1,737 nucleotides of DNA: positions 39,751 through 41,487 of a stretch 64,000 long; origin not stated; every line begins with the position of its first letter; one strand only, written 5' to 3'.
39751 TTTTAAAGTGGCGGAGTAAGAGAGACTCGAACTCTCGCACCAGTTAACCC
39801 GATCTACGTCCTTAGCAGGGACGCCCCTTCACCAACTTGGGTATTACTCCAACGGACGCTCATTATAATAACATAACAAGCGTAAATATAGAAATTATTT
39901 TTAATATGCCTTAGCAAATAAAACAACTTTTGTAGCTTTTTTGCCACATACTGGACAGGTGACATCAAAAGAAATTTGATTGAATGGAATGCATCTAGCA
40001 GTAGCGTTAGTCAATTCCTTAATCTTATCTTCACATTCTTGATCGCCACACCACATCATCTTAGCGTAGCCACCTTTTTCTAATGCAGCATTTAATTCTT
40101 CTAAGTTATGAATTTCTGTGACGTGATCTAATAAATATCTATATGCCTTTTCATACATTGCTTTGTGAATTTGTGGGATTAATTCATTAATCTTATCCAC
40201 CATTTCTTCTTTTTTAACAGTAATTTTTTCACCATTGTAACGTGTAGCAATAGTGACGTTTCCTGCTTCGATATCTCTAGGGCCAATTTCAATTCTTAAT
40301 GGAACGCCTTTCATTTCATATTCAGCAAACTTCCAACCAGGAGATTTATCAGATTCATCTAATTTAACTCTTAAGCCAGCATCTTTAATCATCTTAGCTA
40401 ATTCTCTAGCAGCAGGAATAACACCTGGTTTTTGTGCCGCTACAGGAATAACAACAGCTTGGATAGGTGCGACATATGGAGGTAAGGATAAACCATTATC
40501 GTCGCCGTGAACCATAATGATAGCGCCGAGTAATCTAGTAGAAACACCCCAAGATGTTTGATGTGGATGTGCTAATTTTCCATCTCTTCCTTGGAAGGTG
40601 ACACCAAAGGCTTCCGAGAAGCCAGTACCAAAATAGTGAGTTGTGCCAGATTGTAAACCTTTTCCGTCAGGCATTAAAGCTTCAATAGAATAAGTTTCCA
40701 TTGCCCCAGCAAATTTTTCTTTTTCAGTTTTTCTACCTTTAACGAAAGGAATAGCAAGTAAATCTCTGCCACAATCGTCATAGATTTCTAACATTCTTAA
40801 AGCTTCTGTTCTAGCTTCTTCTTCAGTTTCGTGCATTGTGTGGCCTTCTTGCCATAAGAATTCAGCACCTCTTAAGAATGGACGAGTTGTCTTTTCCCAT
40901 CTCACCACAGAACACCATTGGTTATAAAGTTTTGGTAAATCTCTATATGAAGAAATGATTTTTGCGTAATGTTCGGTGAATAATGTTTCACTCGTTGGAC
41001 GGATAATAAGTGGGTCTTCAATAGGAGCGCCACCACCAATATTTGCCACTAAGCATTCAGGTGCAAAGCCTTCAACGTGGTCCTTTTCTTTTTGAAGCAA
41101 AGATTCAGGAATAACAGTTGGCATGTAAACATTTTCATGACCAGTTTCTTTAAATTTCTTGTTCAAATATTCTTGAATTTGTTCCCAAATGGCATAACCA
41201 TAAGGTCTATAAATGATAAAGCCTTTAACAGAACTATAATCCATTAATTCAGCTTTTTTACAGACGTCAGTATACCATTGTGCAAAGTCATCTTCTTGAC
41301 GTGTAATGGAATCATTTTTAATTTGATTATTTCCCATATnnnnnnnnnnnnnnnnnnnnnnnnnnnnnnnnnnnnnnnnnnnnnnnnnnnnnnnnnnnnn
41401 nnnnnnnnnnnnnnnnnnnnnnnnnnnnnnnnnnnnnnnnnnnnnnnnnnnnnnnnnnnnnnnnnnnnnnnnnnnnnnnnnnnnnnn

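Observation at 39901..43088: Membrane-anchored, doubly degenerate GGDEF-EAL protein immediately upstream of proS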

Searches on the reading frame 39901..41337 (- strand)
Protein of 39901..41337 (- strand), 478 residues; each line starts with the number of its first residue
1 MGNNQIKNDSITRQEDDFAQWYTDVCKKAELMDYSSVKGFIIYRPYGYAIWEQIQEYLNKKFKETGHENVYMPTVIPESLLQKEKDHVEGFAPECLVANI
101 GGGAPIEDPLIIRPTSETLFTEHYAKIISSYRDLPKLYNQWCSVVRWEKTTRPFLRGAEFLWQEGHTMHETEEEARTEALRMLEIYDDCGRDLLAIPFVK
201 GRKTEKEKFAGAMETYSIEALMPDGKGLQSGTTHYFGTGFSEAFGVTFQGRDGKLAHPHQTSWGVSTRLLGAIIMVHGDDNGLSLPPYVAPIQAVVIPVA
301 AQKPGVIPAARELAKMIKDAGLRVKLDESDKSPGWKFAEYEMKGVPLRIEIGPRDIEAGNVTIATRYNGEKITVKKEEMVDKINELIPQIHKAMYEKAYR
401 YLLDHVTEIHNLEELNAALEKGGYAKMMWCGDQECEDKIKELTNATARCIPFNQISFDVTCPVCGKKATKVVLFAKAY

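Call 3: search_protein_families(library=pfam, proteins=[window:39901-41337:-], max_evalue=10)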
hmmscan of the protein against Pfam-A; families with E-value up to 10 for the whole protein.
window:39901-41337:- (478 aa): 4 families
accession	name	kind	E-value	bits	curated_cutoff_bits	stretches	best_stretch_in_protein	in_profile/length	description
PF09180.16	ProRS-C_1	-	1.9e-25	89.3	31.5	1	412-478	1-71/71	Prolyl-tRNA synthetase, C-terminal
PF03129.25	HGTP_anticodon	-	1.1e-24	86.8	21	1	293-385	1-93/94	Anticodon binding domain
PF00587.30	tRNA-synt_2b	-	6.4e-19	69.1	29.3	1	107-275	8-177/179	tRNA synthetase class II core domain (G, H, P, S and T)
PF18055.7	RPN6_N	-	0.2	12.4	26.5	1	357-418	35-96/117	26S proteasome regulatory subunit RPN6 N-terminal domain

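Call 4: search_protein_families(library=ncbifam, proteins=[window:39901-41337:-], max_evalue=10)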
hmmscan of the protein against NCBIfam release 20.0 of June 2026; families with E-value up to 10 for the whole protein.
window:39901-41337:- (478 aa): 12 families
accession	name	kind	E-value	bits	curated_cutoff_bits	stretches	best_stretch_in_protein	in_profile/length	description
TIGR00408.1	proS_fam_I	equivalog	1.1e-171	571.9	437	1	12-478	2-475/475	proline--tRNA ligase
NF008979.1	PRK12325.1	exception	3.1e-41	141.7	550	2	222-383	274-436/437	proline--tRNA ligase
NF006625.0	PRK09194.1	equivalog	4.8e-37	128.1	558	2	226-383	401-558/559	proline--tRNA ligase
TIGR00409.1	proS_fam_II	equivalog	7.2e-32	111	306.7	2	226-385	407-567/568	proline--tRNA ligase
TIGR00418.1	thrS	equivalog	6e-26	91.5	383.65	2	241-385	423-563/565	threonine--tRNA ligase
NF003068.0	PRK03991.1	equivalog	1.9e-19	69.5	484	2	240-387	441-592/613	threonine--tRNA ligase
NF003211.1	PRK04173.1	equivalog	5.1e-11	42.1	312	2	283-381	356-452/454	glycine--tRNA ligase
NF011500.0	PRK14938.1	equivalog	2.4e-10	39.9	362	1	279-385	262-365/387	Ser-tRNA(Thr) hydrolase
TIGR00389.1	glyS_dimeric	equivalog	8.6e-10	37.8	243.3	2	283-385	463-563/565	glycine--tRNA ligase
TIGR00442.1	hisS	equivalog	0.00049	19.2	286.75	1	302-375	332-405/406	histidine--tRNA ligase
TIGR01934.1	MenG_MenH_UbiE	subfamily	0.032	13.5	158.35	1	384-429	161-208/223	ubiquinone/menaquinone biosynthesis methyltransferase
NF005833.0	PRK07737.1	equivalog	0.17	10.9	444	1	355-400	256-301/501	flagellar hook-associated protein 2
